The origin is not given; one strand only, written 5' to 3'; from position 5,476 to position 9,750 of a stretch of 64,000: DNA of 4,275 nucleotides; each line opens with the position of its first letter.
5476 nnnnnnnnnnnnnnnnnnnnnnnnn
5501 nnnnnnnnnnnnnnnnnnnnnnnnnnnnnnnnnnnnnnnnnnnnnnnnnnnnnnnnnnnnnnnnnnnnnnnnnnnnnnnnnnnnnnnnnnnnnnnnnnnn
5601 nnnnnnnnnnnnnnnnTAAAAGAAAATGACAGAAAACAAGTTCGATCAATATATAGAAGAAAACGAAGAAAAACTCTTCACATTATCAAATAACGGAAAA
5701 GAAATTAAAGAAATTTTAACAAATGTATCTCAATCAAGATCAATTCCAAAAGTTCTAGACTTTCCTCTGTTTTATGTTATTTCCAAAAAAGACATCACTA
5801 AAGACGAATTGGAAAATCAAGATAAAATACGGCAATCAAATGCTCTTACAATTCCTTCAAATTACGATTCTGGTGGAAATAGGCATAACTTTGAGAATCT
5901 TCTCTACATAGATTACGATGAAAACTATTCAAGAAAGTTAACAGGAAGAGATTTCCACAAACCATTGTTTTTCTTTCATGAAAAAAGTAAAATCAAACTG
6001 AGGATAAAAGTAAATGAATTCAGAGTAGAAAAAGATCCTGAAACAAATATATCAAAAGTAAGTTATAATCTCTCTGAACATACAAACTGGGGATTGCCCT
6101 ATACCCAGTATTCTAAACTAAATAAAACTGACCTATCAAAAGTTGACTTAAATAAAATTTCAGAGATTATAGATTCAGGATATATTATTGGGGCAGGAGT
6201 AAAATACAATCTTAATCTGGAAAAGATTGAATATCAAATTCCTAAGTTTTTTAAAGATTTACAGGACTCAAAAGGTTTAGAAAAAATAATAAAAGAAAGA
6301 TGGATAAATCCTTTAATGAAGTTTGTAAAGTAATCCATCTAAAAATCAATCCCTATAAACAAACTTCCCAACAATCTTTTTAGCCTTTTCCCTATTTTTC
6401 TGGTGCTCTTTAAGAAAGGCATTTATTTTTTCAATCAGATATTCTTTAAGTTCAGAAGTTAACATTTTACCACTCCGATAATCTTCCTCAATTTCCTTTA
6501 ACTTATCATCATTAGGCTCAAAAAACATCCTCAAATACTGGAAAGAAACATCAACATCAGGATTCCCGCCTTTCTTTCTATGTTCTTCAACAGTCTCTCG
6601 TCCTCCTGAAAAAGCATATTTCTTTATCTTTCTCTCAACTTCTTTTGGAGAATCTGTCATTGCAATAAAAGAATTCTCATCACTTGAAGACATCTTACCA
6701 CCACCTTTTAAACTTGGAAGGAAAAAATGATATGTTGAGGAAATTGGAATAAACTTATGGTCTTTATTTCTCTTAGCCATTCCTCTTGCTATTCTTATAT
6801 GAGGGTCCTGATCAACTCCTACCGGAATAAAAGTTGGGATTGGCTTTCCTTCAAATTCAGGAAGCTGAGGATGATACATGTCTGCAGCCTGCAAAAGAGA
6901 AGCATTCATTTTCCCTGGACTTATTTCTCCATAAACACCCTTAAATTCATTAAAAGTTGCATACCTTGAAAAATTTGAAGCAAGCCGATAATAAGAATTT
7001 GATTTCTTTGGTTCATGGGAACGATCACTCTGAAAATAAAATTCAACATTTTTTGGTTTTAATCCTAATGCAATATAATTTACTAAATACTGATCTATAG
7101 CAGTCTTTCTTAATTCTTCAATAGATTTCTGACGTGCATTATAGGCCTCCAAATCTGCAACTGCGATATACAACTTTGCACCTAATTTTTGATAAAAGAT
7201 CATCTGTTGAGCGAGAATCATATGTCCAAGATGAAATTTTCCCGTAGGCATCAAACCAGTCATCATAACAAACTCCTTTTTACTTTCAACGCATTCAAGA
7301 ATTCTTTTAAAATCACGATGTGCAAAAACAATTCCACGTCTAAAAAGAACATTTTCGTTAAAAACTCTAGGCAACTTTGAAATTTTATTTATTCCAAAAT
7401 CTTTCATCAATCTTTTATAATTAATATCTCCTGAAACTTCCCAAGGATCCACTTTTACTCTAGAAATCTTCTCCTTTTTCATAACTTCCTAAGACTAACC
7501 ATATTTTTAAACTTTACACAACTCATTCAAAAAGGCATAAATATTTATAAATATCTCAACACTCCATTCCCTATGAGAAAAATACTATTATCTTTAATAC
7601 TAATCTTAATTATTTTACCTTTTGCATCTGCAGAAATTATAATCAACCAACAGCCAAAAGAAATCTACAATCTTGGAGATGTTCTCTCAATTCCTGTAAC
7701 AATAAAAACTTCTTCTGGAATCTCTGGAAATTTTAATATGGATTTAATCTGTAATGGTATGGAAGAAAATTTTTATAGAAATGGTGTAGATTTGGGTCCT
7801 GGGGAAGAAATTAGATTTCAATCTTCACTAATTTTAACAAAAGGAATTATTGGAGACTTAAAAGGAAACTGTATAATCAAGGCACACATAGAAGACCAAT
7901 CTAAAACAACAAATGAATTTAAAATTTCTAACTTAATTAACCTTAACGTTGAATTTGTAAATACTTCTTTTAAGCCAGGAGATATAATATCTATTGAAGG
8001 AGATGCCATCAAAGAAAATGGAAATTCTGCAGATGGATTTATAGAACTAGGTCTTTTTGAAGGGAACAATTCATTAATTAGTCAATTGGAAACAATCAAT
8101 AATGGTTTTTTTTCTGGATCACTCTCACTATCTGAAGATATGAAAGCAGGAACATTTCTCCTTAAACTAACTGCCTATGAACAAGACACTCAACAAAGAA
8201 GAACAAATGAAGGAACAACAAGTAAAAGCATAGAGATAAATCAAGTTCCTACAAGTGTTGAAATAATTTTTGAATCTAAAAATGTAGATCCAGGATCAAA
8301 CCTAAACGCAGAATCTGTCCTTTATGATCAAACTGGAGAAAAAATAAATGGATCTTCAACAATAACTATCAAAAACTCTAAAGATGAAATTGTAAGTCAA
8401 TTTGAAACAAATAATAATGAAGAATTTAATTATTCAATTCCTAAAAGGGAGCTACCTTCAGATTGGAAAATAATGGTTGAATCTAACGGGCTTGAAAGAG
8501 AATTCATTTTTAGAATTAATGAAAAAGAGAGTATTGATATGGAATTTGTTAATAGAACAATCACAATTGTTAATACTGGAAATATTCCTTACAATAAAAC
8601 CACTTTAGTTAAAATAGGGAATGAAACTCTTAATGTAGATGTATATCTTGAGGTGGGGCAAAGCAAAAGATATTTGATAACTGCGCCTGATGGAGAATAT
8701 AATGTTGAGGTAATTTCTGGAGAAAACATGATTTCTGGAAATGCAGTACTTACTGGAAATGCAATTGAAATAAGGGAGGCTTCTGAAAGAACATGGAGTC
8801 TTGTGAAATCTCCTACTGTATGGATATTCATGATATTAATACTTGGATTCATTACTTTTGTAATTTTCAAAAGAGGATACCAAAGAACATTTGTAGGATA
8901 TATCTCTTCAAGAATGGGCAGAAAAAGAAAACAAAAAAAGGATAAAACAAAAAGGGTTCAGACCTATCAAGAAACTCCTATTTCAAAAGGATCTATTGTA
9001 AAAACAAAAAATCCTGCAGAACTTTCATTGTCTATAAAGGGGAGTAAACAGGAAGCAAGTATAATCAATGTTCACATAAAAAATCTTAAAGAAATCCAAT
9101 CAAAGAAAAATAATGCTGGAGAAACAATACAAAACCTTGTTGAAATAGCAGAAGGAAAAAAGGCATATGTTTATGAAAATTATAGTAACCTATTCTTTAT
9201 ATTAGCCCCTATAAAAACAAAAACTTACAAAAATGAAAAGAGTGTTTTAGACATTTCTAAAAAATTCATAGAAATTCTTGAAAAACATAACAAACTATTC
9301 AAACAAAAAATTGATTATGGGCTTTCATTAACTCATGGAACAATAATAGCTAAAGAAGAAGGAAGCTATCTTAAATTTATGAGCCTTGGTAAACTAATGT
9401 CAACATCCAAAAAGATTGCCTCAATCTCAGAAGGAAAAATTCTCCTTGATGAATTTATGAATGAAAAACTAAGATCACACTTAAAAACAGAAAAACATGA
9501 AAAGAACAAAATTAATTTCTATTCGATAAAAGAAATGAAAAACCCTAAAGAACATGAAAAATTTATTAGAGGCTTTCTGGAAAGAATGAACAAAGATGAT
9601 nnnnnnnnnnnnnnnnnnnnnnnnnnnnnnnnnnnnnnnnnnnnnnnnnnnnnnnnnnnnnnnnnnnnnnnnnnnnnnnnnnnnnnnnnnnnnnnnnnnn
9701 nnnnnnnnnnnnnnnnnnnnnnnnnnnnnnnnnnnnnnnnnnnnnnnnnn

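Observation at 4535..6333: Three-gene cassette of unrecognisable proteins with tandem paralogues, divergent from a double-Lrp regulator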

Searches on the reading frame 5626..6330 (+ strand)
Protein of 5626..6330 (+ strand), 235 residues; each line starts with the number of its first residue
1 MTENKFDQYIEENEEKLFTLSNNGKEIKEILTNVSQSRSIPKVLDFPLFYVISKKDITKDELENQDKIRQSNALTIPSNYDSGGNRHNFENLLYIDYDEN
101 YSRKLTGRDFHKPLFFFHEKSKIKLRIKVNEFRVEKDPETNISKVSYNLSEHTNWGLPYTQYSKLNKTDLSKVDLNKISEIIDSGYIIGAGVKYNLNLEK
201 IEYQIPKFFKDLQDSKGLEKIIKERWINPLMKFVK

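Call 4: search_protein_families(library=pfam, proteins=[window:5626-6330:+], max_evalue=1)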
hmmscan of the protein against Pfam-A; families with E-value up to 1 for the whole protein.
window:5626-6330:+ (235 aa): 0 families

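Call 5: search_protein_families(library=ncbifam, proteins=[window:5626-6330:+], max_evalue=1)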
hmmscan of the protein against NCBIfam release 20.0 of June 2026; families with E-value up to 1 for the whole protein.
window:5626-6330:+ (235 aa): 0 families

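Call 6: search_protein_families(library=phrogs, proteins=[window:5626-6330:+], max_evalue=1)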
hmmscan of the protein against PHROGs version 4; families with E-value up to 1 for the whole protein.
window:5626-6330:+ (235 aa): 1 family
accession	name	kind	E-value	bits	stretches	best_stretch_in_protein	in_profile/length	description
phrog_19895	-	unknown function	0.093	13.8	1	49-81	20-52/89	-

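Call 7: search_protein_families(library=padloc, proteins=[window:5626-6330:+], max_evalue=1)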
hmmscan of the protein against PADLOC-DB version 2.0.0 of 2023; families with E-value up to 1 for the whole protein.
window:5626-6330:+ (235 aa): 0 families

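Call 8: find_homologous_proteins(query=window:5626-6330:+, max_evalue=0.01)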
Query window:5626-6330:+ (235 aa): 1 proteins with E <= 0.01 among 417 candidates.
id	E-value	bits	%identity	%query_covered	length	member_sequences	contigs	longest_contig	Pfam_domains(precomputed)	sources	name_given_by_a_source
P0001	7.2e-149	512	100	100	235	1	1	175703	-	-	-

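Call 15: search_solved_structures(query=A1, max_evalue=10)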
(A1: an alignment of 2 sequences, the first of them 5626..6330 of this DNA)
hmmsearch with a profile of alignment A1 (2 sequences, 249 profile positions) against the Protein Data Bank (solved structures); distinct sequences matched with E-value up to 10: 0.

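Call 16: find_related_loci(query=A1, collection=genome_contigs, flank=8000)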
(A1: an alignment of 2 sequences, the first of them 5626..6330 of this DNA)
Query A1 (235 aa) in genome_contigs; peptide patterns used: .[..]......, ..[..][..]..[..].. (x = any residue, [..] = any of these).
56 stretches matched a pattern, but none encodes a relative of the query by tblastn (E <= 1e-3).

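Call 20: predict_structure(alignment_id=A1)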
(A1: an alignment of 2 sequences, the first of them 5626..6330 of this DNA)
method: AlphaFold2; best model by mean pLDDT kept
length: 235 residues; sequences in the alignment: 2
mean_pLDDT: 30.2   pTM: 0.22
mean pLDDT of the five models: 30.2, 29.4, 28.9, 28.6, 26.2
residues with pLDDT >= 90: 0; 70-90: 0; 50-70: 0; < 50: 235
segments of 3 or more residues with pLDDT < 50: 1-235
pLDDT, mean of each block of 10 residues (from residue 1): 31 30 31 28 24 27 30 24 23 29 24 23 34 37 37 30 32 31 26 31 33 38 41 31
secondary structure, 60 per line:
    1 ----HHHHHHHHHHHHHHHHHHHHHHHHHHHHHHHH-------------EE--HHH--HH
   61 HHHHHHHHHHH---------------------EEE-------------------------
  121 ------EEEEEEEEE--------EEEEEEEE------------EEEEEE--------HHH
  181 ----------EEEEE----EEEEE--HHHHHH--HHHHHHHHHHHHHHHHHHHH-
elements in order: H5-36 H59-71 E93-95 E127-135 E144-151 E164-169 E191-195 E200-204 H207-212 H215-234

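Call 21: search_protein_representatives(alignment_id=A1)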
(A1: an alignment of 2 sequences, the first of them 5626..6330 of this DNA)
Query: 2 sequences, 249 profile positions. Proteins with E-value up to 0.001 (for the whole library): 10; up to 1e-10: 4; up to 1e-30: 2. The best 10 are listed.
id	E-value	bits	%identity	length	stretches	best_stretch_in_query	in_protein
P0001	5.8e-128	442.1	-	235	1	1-249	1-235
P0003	7.2e-99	346.8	-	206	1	1-246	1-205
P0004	2.6e-18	83.0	-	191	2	3-77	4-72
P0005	1.0e-12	64.6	-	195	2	172-246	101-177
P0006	6.2e-09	52.3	-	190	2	153-245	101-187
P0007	1.2e-06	44.7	-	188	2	168-246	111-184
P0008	4.8e-06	42.8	-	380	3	174-224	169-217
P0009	1.4e-05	41.2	-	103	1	193-246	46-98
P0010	3.3e-05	40.0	-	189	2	189-246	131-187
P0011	5.2e-05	39.4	-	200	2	164-244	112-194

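Call 25: find_encoding_contigs(protein=P0010, flank=10000)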
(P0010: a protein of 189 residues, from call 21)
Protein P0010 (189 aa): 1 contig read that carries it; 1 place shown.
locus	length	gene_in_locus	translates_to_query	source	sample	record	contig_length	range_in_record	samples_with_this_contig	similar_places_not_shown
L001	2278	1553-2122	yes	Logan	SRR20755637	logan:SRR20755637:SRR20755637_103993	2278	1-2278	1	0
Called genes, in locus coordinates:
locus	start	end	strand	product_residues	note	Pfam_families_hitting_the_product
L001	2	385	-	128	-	?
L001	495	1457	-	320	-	PF01022:HTH_5 (faint), PF13404:HTH_AsnC-type, PF13412:HTH_24, PF01047:MarR (faint), PF12802:MarR_2 (faint), PF13404:HTH_AsnC-type, PF13412:HTH_24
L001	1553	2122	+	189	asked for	-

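Call 26: find_encoding_contigs(protein=P0004, flank=10000)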
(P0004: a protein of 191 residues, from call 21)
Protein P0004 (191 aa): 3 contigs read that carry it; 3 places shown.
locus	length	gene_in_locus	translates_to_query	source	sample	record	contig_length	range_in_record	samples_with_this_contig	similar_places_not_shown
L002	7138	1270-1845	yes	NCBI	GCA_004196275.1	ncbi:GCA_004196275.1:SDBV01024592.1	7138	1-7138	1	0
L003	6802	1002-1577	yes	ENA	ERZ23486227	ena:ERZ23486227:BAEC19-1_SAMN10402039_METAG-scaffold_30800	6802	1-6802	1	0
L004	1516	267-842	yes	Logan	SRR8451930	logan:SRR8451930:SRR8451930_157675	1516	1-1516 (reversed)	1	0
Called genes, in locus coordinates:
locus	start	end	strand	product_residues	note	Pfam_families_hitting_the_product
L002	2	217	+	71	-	?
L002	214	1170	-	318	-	PF08279:HTH_11 (faint), PF12802:MarR_2 (faint), PF13404:HTH_AsnC-type, PF13412:HTH_24, PF01037:AsnC_trans_reg (faint), PF01047:MarR (weak), PF13404:HTH_AsnC-type, PF13412:HTH_24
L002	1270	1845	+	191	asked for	-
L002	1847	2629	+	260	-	-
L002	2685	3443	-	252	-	PF01978:TrmB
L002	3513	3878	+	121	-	-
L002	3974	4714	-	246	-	PF01209:Ubie_methyltran, PF13489:Methyltransf_23, PF05175:MTS (weak), PF13847:Methyltransf_31, PF08241:Methyltransf_11, PF08242:Methyltransf_12, PF13649:Methyltransf_25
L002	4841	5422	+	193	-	-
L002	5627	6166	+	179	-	PF13419:HAD_2, PF00702:Hydrolase, PF13242:Hydrolase_like (faint)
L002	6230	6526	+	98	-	-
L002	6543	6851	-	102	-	-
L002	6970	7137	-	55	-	?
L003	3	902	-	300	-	?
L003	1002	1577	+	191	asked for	-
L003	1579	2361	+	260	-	-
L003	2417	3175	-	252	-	PF01978:TrmB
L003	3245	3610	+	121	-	-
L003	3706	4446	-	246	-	PF01209:Ubie_methyltran, PF13489:Methyltransf_23, PF05175:MTS (weak), PF13847:Methyltransf_31, PF08241:Methyltransf_11, PF08242:Methyltransf_12, PF13649:Methyltransf_25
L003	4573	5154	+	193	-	-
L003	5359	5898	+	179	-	PF13419:HAD_2, PF00702:Hydrolase, PF13242:Hydrolase_like (faint)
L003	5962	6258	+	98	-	-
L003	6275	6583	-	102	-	-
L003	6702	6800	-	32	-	?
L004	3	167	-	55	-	?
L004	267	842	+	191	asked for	-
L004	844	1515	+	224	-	?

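Call 28: find_encoding_contigs(protein=P0005, flank=10000)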
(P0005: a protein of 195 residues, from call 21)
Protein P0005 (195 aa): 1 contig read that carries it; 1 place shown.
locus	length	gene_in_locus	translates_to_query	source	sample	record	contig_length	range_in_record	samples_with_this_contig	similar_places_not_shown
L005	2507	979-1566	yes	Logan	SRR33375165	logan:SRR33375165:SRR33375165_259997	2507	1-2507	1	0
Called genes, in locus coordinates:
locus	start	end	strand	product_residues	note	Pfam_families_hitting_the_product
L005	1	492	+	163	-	?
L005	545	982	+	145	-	-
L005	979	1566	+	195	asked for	-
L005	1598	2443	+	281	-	PF00350:Dynamin_N (faint), PF01926:MMR_HSR1, PF02421:FeoB_N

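Call 29: find_encoding_contigs(protein=P0006, flank=10000)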
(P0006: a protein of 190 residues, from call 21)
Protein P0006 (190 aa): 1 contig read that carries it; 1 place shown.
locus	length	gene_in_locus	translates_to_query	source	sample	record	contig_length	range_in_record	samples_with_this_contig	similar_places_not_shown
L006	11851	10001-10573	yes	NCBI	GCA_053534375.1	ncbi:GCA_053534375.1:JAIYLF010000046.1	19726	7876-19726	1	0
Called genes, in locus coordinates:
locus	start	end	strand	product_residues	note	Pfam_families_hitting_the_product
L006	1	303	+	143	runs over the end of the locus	-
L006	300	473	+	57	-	PF26477:DUF8150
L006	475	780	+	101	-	PF06094:GGACT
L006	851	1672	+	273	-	-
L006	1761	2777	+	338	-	PF01921:tRNA-synt_1f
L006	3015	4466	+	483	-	PF02934:GatB_N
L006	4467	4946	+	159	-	PF00856:SET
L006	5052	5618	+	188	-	PF01862:PvlArgDC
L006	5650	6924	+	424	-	PF01336:tRNA_anti-codon, PF00152:tRNA-synt_2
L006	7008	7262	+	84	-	PF02697:VAPB_antitox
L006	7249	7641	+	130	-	PF01850:PIN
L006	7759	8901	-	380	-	PF01702:TGT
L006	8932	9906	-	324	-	PF01047:MarR (faint), PF08279:HTH_11 (faint), PF13404:HTH_AsnC-type, PF13412:HTH_24, PF13404:HTH_AsnC-type, PF13412:HTH_24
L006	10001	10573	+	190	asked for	-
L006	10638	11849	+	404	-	?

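Call 30: find_encoding_contigs(protein=P0011, flank=10000)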
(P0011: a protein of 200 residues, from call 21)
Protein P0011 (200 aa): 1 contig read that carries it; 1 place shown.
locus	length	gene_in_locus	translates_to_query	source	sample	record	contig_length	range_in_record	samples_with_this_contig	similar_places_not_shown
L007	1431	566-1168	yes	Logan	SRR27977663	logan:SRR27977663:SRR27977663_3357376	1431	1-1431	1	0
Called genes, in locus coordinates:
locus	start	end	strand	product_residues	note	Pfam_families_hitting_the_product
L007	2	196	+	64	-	?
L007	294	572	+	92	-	-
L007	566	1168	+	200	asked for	-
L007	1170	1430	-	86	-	?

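Call 39: search_protein_families(library=pfam, proteins=[L002:1847-2629:+, L005:545-982:+], max_evalue=0.1)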
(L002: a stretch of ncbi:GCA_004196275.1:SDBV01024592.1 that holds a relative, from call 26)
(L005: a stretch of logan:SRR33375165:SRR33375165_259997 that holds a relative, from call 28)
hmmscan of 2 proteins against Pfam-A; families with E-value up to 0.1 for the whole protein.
L002:1847-2629:+ (260 aa): 0 families

L005:545-982:+ (145 aa): 0 families

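Call 74: find_related_loci(query=A6, collection=viral_contigs, flank=8000)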
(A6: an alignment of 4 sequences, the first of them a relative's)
Query A6 (191 aa) in viral_contigs; peptide patterns used: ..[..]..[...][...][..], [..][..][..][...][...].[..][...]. (x = any residue, [..] = any of these).
124 stretches matched a pattern, but none encodes a relative of the query by tblastn (E <= 1e-3).

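Call 75: search_dna_similar(query=P0004, collection=phages, mode=protein, max_evalue=0.01)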
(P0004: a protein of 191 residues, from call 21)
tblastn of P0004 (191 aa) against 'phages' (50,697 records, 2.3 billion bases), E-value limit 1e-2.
No match.

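Call 78: find_encoding_contigs(protein=P0007, flank=10000)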
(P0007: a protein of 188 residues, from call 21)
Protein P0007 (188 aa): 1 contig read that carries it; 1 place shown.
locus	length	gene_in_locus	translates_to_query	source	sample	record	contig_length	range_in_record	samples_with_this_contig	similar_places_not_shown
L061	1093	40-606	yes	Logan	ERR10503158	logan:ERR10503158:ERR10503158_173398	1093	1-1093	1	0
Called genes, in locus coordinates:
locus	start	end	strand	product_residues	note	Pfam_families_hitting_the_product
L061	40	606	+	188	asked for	-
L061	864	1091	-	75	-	?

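Call 79: find_encoding_contigs(protein=P0009, flank=10000)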
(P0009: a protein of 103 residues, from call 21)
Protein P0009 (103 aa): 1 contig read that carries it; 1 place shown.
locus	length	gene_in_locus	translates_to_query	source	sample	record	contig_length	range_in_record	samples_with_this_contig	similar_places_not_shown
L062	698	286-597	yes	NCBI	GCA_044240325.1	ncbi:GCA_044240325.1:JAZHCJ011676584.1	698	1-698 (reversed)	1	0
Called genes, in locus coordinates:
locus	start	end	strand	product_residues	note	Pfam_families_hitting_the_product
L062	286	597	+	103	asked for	-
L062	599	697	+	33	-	?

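Call 94: list_cluster_members(proteins=[P0004, P0006, P0003, P0001, P0002])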
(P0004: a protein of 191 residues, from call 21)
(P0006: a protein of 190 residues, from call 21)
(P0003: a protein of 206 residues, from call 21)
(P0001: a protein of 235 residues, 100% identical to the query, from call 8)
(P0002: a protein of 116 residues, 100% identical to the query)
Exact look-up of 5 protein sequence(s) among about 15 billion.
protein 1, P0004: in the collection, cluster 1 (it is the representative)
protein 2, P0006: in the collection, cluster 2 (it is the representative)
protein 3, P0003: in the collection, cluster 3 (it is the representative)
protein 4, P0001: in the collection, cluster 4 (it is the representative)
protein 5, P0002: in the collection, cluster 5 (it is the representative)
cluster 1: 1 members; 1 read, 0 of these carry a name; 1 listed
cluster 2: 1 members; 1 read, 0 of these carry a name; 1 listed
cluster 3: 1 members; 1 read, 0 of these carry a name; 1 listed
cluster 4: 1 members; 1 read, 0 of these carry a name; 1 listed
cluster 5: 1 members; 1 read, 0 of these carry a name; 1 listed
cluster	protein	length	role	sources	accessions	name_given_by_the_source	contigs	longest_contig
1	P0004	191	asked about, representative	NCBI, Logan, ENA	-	-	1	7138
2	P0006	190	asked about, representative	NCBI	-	-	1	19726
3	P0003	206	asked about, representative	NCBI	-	-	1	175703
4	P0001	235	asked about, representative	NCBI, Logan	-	-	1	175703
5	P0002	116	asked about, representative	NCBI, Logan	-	-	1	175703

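Call 96: search_protein_families(library=pfam, proteins=[L005:1-492:+], max_evalue=0.001)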
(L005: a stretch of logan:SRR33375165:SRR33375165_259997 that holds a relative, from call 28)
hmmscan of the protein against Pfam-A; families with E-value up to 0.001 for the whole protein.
L005:1-492:+ (163 aa): 1 family
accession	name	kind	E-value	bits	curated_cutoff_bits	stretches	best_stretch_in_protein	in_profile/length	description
PF04967.18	HTH_10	-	3.5e-16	59.2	23.1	1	103-154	1-52/53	HTH DNA binding domain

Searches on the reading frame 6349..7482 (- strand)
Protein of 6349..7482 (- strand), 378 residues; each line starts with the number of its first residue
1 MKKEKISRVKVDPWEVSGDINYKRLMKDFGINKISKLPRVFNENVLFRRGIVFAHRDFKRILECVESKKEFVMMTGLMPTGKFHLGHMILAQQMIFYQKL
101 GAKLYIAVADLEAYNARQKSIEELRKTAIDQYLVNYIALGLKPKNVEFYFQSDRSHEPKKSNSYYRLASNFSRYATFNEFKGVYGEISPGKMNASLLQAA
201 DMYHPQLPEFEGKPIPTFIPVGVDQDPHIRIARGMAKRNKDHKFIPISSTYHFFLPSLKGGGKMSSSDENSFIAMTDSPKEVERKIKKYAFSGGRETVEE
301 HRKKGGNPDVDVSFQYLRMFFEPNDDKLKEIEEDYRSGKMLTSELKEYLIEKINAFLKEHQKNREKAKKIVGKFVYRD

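Call 96: search_protein_families(library=pfam, proteins=[window:6349-7482:-], max_evalue=0.001)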
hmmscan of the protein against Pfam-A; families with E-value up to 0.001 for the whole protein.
window:6349-7482:- (378 aa): 1 family
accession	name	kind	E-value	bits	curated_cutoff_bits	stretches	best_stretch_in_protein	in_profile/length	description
PF00579.31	tRNA-synt_1b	-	2.1e-44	152.5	21.1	1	68-358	3-292/292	tRNA synthetases class I (W and Y)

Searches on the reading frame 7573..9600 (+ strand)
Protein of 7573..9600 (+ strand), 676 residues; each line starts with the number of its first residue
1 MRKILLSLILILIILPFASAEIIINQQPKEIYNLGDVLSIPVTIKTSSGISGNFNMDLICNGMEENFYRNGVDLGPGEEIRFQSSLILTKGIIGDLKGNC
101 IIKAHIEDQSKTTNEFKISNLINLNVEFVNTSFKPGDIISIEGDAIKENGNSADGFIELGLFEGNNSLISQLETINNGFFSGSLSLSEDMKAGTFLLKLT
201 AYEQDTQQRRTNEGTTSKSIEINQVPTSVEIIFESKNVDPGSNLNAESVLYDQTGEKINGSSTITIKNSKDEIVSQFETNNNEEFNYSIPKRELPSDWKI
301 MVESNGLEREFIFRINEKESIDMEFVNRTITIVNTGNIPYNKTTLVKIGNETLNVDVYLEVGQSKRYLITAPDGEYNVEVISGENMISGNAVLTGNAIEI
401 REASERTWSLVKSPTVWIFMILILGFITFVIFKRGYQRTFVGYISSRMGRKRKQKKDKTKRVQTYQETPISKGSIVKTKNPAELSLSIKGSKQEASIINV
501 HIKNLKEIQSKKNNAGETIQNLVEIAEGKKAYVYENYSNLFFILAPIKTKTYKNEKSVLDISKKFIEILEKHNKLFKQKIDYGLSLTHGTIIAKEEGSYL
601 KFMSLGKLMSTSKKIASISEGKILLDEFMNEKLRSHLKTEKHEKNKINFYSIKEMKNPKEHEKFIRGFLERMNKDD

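Call 96: search_protein_families(library=pfam, proteins=[window:7573-9600:+], max_evalue=0.001)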
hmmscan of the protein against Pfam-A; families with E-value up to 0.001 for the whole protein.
window:7573-9600:+ (676 aa): 1 family
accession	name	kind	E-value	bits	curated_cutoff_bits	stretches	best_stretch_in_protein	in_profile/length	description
PF01835.25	MG2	-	8.9e-06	26.4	32.8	0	133-208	11-89/96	MG2 domain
